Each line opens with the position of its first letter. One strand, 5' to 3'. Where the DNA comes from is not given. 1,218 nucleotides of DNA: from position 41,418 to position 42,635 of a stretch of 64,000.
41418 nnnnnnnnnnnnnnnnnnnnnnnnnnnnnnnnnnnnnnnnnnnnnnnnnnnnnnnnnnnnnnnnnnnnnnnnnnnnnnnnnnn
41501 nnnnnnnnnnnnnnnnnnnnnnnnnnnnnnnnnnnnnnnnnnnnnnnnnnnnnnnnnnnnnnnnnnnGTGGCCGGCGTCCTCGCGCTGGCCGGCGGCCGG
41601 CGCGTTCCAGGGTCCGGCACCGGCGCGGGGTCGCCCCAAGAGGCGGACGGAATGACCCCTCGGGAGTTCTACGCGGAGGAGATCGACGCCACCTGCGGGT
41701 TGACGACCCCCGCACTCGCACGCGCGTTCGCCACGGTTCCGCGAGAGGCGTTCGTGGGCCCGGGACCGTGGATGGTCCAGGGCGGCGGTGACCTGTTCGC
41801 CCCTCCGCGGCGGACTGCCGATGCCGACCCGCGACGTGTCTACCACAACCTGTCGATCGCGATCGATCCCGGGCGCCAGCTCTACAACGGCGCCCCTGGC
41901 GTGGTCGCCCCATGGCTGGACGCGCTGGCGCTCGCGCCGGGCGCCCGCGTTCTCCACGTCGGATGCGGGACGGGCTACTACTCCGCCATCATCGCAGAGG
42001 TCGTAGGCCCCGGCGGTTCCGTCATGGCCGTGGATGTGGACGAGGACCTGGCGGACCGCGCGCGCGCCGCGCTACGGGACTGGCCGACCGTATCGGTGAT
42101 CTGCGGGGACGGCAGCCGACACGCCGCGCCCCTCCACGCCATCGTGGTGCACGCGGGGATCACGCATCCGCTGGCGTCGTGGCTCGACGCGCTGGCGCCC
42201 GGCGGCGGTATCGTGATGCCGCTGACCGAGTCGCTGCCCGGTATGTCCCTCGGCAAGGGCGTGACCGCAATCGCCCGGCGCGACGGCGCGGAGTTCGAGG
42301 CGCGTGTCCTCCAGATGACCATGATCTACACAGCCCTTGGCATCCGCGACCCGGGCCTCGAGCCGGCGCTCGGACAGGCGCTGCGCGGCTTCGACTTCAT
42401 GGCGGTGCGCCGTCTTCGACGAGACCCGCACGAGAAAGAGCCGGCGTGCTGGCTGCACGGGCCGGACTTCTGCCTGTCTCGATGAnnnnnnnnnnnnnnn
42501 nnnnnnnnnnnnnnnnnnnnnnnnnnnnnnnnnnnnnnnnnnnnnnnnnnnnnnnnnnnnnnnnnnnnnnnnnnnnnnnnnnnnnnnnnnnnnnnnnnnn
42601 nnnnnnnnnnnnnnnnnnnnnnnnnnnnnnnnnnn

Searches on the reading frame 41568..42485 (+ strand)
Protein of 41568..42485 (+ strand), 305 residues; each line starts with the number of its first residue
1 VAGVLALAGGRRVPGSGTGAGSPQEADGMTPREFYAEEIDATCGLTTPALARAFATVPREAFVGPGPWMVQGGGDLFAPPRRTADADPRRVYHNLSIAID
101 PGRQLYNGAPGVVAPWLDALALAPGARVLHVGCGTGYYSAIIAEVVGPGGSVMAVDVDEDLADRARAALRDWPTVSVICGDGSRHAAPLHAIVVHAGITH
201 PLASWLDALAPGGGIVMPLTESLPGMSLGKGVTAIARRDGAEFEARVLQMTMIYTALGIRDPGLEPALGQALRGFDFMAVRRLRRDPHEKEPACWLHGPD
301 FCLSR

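Call 72: search_protein_families(library=pfam, proteins=[window:41568-42485:+], max_evalue=0.01)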
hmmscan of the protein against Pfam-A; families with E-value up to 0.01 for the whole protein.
window:41568-42485:+ (305 aa): 11 families
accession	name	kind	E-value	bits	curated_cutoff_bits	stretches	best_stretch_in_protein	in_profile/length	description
PF01135.25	PCMT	-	3.7e-22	79.6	20.3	1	91-221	42-175/210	Protein-L-isoaspartate(D-aspartate) O-methyltransferase (PCMT)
PF13649.12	Methyltransf_25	-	3.2e-08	34.6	27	1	128-194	1-70/97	Methyltransferase domain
PF08241.18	Methyltransf_11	-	1e-05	26.5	21.2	1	129-184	1-53/95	Methyltransferase domain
PF13847.12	Methyltransf_31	-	1.1e-05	25.6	27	1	124-167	3-46/145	Methyltransferase domain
PF08242.18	Methyltransf_12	-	3.7e-05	24.8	30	1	129-175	1-46/98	Methyltransferase domain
PF01728.25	FtsJ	-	5.5e-05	23.6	24.1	1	122-181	19-74/181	FtsJ-like methyltransferase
PF08704.16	GCD14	-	9.8e-05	22.6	26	1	119-171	35-87/247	tRNA methyltransferase complex GCD14 subunit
PF00398.26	RrnaAD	-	0.00031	20.3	24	1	113-189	19-92/263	Ribosomal RNA adenine dimethylase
PF01209.24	Ubie_methyltran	-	0.0023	17.7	20.1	1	122-172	45-95/233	ubiE/COQ5 methyltransferase family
PF13489.12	Methyltransf_23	-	0.0034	17.6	27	1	113-165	9-60/164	Methyltransferase domain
PF01269.23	Fibrillarin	-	0.0076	15.9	27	1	117-159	64-106/227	Fibrillarin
